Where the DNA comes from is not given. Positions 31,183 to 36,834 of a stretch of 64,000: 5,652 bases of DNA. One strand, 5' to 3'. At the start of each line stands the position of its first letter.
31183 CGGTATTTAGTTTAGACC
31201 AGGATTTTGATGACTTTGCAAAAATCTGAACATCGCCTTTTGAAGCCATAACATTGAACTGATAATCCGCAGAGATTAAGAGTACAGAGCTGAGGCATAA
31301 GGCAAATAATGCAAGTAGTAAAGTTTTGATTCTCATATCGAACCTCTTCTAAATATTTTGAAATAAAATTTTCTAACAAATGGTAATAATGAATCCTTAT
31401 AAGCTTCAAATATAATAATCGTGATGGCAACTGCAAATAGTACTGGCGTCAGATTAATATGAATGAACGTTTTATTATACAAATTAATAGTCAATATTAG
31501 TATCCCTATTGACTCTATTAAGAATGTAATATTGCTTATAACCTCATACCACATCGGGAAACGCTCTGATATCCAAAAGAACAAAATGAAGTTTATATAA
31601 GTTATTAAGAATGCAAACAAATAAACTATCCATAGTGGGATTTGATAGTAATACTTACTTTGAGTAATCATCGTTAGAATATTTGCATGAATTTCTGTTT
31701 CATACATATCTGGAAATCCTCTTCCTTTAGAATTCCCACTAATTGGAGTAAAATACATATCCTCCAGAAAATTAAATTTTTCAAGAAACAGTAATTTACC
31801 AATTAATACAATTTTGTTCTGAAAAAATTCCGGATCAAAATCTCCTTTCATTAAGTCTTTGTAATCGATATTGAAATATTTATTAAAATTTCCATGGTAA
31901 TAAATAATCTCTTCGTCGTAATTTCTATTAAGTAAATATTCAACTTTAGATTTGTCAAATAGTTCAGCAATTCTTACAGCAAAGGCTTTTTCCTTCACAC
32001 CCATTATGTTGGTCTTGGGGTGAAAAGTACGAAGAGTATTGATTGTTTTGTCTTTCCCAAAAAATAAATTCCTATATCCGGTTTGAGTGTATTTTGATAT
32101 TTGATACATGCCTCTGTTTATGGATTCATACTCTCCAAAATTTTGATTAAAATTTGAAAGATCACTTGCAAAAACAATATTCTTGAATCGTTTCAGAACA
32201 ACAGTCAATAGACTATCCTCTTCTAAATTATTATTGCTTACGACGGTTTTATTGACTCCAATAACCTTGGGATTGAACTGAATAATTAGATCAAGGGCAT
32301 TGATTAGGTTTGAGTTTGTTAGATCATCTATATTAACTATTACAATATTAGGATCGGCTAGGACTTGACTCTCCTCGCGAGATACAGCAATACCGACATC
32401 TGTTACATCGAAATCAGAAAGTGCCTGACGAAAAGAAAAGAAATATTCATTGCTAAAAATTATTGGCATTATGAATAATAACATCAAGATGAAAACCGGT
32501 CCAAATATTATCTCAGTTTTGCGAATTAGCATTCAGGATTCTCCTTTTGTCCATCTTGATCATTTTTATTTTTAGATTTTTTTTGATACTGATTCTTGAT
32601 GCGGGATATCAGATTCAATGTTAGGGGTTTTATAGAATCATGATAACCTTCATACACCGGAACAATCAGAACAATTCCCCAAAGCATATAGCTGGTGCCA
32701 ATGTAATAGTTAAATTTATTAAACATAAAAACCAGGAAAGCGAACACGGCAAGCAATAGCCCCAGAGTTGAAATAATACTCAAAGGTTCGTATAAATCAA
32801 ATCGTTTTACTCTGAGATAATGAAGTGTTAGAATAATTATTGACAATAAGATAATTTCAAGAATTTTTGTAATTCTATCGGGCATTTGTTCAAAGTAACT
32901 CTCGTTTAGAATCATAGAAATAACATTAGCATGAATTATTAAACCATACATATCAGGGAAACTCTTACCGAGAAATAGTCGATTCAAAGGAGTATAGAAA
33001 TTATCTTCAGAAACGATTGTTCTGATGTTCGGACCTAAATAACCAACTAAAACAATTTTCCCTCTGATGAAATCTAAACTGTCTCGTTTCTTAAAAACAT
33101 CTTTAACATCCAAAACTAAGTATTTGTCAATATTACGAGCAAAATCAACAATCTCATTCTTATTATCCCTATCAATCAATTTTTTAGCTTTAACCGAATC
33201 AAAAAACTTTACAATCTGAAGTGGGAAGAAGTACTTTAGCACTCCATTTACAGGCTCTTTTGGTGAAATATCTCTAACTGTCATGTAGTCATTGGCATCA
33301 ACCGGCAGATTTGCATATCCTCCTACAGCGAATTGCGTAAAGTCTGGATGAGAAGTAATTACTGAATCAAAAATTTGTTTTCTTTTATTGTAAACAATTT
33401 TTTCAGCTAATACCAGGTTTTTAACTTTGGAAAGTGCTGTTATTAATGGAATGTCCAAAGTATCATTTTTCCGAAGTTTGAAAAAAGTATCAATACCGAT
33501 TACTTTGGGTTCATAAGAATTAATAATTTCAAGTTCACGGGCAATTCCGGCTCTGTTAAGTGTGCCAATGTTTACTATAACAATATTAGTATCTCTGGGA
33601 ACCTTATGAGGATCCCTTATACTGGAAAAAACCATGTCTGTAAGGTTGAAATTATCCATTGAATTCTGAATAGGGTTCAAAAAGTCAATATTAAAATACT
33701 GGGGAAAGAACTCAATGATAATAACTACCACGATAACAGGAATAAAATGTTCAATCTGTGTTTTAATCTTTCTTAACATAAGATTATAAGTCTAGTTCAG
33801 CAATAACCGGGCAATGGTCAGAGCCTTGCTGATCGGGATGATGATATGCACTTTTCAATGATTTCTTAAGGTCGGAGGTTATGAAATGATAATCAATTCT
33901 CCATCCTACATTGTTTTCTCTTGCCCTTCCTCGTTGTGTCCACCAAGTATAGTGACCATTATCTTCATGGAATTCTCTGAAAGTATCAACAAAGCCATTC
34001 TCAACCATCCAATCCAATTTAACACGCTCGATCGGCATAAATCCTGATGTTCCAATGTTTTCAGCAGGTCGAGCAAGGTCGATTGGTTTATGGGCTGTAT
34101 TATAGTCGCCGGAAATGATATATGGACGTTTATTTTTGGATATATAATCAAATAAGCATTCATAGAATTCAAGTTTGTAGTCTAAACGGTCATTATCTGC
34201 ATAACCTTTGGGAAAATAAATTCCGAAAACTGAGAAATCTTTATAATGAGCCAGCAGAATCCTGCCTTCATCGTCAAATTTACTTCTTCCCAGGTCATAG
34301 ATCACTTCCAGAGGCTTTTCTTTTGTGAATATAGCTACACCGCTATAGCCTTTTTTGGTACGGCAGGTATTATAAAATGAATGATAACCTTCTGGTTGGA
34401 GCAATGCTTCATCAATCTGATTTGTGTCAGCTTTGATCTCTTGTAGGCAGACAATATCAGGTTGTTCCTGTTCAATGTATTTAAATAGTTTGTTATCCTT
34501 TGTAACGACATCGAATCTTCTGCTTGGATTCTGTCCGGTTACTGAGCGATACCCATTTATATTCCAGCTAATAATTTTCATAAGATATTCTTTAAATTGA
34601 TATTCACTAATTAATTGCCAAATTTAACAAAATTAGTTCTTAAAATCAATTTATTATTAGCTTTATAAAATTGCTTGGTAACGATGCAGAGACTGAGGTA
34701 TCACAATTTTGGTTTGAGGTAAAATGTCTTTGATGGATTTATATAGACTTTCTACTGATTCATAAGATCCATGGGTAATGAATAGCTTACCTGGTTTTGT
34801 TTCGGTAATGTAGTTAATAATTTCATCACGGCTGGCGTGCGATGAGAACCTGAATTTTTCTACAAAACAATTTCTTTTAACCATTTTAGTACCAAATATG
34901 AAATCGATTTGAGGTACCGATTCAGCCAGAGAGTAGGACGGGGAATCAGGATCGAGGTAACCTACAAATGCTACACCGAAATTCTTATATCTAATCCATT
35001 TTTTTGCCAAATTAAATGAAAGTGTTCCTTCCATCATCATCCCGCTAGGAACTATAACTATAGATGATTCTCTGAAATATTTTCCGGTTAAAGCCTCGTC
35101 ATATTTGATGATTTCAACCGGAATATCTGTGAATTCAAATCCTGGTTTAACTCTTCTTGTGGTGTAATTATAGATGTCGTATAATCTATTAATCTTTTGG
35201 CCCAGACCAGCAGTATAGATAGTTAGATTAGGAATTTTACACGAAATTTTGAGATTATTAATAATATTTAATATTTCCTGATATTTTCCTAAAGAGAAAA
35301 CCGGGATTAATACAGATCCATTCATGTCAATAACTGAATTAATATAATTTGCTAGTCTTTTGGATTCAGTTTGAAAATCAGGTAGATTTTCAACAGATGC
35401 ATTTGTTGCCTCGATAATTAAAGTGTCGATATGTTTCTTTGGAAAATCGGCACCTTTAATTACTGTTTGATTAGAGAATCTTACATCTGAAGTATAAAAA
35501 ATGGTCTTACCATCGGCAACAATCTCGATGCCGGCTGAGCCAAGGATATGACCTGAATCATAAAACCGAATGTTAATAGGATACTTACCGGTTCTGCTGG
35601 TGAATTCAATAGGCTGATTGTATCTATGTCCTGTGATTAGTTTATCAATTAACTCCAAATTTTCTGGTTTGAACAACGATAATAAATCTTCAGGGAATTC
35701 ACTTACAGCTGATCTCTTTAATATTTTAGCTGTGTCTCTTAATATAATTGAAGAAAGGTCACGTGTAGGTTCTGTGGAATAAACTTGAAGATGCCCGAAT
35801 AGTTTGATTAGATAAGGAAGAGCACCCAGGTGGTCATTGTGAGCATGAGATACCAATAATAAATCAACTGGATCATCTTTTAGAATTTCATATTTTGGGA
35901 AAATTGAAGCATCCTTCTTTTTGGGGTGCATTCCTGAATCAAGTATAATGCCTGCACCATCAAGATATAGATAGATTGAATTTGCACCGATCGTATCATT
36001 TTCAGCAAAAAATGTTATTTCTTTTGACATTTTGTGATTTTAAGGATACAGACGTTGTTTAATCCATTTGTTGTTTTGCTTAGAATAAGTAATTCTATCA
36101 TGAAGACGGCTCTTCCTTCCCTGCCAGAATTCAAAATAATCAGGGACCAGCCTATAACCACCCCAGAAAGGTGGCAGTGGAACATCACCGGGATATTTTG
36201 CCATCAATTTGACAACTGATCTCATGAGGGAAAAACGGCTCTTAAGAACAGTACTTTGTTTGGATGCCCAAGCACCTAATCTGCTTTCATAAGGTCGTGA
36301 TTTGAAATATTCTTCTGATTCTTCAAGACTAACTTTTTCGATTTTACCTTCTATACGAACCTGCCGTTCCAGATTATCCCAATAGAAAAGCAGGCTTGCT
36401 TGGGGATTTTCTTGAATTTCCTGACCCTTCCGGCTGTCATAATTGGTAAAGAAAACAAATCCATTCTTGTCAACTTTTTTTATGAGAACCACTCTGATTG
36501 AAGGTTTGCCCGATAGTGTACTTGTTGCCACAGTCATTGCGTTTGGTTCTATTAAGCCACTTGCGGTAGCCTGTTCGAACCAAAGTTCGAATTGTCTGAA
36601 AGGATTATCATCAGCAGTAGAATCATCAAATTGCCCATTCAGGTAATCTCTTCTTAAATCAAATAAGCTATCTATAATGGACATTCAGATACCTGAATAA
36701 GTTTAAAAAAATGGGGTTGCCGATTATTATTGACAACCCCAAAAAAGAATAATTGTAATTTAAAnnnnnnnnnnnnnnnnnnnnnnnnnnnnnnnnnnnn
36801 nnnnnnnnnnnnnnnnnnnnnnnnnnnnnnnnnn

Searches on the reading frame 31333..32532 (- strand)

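Call 70: search_protein_families(library=pfam, proteins=[window:31333-32532:-], max_evalue=0.00001)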
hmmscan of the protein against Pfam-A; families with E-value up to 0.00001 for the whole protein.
window:31333-32532:- (399 aa): 1 family
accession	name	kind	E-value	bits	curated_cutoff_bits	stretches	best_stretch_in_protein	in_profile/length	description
PF05226.16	CHASE2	-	6.2e-16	59.2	26.3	1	39-306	17-247/257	CHASE2 domain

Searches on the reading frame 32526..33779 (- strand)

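Call 70: search_protein_families(library=pfam, proteins=[window:32526-33779:-], max_evalue=0.00001)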
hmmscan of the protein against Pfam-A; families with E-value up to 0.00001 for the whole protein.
window:32526-33779:- (417 aa): 1 family
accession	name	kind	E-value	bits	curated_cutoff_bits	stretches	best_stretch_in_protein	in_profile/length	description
PF05226.16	CHASE2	-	9e-19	68.5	26.3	1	66-317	34-256/257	CHASE2 domain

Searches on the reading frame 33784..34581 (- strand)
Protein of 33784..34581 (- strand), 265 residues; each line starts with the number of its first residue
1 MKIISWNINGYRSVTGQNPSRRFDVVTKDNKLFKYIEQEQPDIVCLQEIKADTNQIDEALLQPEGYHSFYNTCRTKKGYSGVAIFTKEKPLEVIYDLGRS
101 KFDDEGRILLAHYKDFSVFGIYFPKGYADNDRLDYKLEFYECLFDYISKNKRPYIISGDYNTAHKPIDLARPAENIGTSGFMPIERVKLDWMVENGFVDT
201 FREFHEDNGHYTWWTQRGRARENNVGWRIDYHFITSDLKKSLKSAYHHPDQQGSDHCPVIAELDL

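Call 70: search_protein_families(library=pfam, proteins=[window:33784-34581:-], max_evalue=0.00001)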
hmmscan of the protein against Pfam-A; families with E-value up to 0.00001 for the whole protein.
window:33784-34581:- (265 aa): 1 family
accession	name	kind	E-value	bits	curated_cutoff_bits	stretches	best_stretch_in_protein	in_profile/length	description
PF03372.29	Exo_endo_phos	-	1.4e-27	97.2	24.5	1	4-256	1-225/225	Endonuclease/Exonuclease/phosphatase family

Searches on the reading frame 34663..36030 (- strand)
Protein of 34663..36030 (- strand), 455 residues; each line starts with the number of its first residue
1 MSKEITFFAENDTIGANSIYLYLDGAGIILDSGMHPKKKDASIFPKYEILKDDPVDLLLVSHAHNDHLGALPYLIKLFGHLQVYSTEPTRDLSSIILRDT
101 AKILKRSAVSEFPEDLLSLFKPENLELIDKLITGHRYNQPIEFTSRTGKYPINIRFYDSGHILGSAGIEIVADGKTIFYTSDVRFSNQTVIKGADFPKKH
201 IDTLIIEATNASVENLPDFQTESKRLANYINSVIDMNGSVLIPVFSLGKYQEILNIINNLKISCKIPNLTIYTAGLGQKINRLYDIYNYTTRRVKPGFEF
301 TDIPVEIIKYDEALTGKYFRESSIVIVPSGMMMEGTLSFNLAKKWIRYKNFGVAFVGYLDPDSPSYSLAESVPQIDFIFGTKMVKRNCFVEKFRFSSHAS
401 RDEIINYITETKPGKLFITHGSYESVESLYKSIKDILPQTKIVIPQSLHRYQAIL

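Call 70: search_protein_families(library=pfam, proteins=[window:34663-36030:-], max_evalue=0.00001)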
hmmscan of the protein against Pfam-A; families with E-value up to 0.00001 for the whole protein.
window:34663-36030:- (455 aa): 4 families
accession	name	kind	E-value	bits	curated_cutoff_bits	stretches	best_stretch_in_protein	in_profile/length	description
PF16661.11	Lactamase_B_6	-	3.9e-16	59.4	27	1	21-199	2-181/193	Metallo-beta-lactamase superfamily domain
PF00753.33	Lactamase_B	-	1.7e-11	44.8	22.7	1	16-91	6-80/196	Metallo-beta-lactamase superfamily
PF07521.17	RMMBL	-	1.2e-09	38.5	21.6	1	384-437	2-56/63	Zn-dependent metallo-hydrolase RNA specificity domain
PF10996.14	Beta-Casp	-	4.5e-08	34.1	27.7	1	251-366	2-118/120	Beta-Casp domain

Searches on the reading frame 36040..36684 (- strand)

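Call 70: search_protein_families(library=pfam, proteins=[window:36040-36684:-], max_evalue=0.00001)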
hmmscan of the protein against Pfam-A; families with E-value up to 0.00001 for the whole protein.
window:36040-36684:- (214 aa): 3 families
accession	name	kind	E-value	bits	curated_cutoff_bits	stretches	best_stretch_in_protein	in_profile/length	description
PF01243.27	PNPOx_N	-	6.5e-28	98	28.1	1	38-152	3-108/120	Pyridoxamine 5'-phosphate oxidase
PF10590.14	PNP_phzG_C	-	1.2e-20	73.6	27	1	174-214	1-42/42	Pyridoxine 5'-phosphate oxidase C-terminal dimerisation region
PF12766.13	Pyridox_oxase_2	-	3.6e-06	27.9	26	1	45-116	19-97/100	Pyridoxamine 5'-phosphate oxidase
